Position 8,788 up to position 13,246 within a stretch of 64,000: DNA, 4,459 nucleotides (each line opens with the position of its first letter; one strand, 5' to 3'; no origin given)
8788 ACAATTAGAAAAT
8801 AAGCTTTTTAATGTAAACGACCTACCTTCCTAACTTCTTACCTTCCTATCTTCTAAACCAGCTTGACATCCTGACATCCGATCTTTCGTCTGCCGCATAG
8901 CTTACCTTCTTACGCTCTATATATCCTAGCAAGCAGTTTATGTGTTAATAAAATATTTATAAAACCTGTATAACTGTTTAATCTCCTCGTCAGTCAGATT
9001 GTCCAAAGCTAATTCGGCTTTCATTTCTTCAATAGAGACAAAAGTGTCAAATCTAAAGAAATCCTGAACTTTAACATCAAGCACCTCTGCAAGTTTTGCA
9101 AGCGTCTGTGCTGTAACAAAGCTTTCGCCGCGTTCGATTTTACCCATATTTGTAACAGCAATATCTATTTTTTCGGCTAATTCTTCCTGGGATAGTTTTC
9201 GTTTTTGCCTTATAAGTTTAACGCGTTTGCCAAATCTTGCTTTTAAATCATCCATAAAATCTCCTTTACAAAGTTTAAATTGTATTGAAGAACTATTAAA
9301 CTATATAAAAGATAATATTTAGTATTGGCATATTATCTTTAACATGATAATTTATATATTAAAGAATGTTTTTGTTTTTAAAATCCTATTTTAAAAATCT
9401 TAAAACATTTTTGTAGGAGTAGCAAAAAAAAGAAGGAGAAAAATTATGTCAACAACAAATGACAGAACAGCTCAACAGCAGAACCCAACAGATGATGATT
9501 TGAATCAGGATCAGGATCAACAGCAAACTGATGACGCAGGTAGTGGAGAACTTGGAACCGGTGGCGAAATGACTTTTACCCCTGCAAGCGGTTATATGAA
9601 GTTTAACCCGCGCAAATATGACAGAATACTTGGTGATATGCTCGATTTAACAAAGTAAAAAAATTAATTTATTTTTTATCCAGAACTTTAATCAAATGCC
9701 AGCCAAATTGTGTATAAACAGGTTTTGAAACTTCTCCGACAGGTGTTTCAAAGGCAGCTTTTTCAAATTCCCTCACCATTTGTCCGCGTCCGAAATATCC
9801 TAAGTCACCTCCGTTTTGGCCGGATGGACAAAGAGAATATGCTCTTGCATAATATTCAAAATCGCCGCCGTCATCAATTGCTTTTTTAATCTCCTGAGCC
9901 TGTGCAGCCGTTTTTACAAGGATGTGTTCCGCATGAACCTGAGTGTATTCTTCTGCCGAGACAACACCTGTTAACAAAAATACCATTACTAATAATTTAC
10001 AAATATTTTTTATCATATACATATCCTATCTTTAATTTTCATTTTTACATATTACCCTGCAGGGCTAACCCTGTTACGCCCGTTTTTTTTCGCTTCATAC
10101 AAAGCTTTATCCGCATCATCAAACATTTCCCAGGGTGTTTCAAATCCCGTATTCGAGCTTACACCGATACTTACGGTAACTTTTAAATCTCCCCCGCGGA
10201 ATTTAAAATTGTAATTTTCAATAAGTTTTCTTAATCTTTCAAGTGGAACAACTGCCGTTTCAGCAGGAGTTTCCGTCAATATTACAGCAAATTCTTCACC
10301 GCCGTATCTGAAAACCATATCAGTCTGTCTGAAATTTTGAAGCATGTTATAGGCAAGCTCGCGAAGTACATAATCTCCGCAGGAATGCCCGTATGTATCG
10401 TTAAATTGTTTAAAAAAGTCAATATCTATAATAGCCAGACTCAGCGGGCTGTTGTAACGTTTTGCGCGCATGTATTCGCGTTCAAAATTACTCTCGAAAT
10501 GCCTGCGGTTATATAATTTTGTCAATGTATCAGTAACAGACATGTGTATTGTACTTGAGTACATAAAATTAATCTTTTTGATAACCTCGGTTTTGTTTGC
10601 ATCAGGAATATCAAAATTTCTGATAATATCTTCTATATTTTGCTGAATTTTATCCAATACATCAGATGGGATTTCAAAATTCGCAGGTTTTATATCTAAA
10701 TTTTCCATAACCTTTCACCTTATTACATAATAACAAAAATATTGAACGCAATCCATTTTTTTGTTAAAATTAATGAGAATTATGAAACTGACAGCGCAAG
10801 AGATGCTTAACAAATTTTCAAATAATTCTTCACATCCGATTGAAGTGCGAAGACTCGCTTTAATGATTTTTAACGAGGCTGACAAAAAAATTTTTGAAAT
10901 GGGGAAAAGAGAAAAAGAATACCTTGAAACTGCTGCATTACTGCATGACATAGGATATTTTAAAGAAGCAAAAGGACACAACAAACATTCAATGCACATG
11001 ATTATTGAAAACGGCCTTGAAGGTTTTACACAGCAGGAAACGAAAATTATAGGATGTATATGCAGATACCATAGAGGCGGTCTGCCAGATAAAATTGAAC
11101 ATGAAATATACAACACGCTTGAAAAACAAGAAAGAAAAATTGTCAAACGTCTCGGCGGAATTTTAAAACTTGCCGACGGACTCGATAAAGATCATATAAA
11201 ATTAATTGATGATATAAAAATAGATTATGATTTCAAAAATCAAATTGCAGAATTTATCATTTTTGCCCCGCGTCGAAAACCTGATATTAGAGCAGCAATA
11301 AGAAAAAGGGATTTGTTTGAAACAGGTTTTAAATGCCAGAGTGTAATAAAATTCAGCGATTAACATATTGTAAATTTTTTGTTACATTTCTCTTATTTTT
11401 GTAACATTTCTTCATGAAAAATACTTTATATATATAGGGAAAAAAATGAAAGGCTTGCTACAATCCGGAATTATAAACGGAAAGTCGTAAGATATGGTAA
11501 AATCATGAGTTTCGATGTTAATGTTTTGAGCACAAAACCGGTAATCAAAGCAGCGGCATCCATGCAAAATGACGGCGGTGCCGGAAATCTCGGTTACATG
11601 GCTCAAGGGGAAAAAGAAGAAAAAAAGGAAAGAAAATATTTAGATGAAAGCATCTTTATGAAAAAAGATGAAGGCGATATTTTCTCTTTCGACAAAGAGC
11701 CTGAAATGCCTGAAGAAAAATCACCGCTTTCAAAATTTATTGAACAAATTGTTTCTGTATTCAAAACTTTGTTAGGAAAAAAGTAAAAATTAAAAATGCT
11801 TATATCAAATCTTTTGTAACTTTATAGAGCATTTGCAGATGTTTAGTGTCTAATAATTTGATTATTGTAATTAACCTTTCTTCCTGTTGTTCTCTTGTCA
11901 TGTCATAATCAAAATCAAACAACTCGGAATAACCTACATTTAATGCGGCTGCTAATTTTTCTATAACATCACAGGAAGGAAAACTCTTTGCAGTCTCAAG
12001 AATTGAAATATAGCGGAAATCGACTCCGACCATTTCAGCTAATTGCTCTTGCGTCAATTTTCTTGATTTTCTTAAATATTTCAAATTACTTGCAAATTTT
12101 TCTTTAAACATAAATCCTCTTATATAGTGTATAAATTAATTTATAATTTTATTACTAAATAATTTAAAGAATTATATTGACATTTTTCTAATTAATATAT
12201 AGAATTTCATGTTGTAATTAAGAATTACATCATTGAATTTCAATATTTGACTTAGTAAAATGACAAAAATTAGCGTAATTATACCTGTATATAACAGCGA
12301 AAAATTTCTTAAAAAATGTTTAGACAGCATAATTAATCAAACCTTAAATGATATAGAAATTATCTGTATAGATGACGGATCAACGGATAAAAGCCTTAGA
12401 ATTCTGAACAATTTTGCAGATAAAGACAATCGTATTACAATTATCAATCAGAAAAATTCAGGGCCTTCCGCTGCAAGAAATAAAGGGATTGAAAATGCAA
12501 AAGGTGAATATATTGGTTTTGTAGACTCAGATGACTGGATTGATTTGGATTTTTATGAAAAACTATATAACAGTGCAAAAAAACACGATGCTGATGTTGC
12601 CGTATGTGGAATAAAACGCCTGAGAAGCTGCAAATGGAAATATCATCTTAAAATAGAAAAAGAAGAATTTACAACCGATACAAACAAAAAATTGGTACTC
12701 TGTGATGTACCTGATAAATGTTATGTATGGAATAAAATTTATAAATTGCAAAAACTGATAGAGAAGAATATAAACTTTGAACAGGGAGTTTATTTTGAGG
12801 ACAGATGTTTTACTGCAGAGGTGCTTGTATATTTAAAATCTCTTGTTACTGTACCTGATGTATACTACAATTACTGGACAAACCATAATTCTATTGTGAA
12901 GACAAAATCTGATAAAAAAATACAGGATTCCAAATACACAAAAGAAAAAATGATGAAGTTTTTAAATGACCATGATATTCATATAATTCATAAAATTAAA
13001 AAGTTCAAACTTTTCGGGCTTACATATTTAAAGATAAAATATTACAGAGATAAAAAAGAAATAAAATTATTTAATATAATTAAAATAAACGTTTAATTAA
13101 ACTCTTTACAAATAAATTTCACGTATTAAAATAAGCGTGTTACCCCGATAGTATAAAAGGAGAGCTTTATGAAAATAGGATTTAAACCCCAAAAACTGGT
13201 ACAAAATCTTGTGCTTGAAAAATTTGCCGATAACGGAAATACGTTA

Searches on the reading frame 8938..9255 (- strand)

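Call 7: search_protein_families(library=pfam, proteins=[window:8938-9255:-], max_evalue=0.001)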
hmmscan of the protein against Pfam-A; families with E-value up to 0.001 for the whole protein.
window:8938-9255:- (105 aa): 5 families
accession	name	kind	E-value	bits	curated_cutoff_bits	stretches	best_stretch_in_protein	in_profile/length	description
PF01381.28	HTH_3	-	2.4e-12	47.1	23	1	13-66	2-55/55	Helix-turn-helix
PF13443.12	HTH_26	-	5.8e-10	39.7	22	1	15-70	5-61/63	Cro/C1-type HTH DNA-binding domain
PF12844.13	HTH_19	-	2.6e-09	37.3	30.2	1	9-64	1-56/64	Helix-turn-helix domain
PF13560.12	HTH_31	-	3.3e-09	37.4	27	1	7-62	1-57/64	Helix-turn-helix domain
PF13744.12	HTH_37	-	0.00076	19.7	27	0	4-60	15-72/80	Helix-turn-helix domain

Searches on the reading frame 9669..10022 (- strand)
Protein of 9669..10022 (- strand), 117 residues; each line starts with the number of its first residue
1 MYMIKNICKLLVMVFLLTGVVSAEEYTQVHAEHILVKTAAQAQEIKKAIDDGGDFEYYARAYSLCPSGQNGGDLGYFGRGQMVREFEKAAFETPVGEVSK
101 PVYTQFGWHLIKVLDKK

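Call 7: search_protein_families(library=pfam, proteins=[window:9669-10022:-], max_evalue=0.001)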
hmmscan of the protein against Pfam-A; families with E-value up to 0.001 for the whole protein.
window:9669-10022:- (117 aa): 3 families
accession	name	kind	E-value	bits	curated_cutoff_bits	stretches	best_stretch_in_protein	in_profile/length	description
PF13616.12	Rotamase_3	-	7.1e-26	91.5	22.5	1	28-117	15-116/116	PPIC-type PPIASE domain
PF00639.27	Rotamase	-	3.8e-24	85.9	21.7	1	37-114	17-96/97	PPIC-type PPIASE domain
PF13145.12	Rotamase_2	-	3.4e-09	38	27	1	30-116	24-108/121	PPIC-type PPIASE domain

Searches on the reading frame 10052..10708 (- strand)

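Call 7: search_protein_families(library=pfam, proteins=[window:10052-10708:-], max_evalue=0.001)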
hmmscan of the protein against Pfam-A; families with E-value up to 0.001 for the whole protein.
window:10052-10708:- (218 aa): 1 family
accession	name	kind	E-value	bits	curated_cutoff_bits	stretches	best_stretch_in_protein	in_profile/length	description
PF00990.26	GGDEF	-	8.2e-48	162.7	23.8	1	58-213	2-161/161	Diguanylate cyclase, GGDEF domain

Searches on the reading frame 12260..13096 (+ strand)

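Call 7: search_protein_families(library=pfam, proteins=[window:12260-13096:+], max_evalue=0.001)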
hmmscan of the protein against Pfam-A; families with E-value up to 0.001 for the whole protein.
window:12260-13096:+ (278 aa): 3 families
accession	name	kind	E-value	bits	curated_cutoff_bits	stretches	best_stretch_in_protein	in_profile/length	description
PF00535.33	Glycos_transf_2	-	5.5e-43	147.2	23.3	1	5-152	1-151/168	Glycosyl transferase family 2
PF10111.15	Glyco_tranf_2_2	-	1.5e-17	64.4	27.3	1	5-104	1-104/276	Glycosyltransferase like family 2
PF13641.12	Glyco_tranf_2_3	-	5.7e-11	43.3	27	1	4-118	3-122/230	Glycosyltransferase like family 2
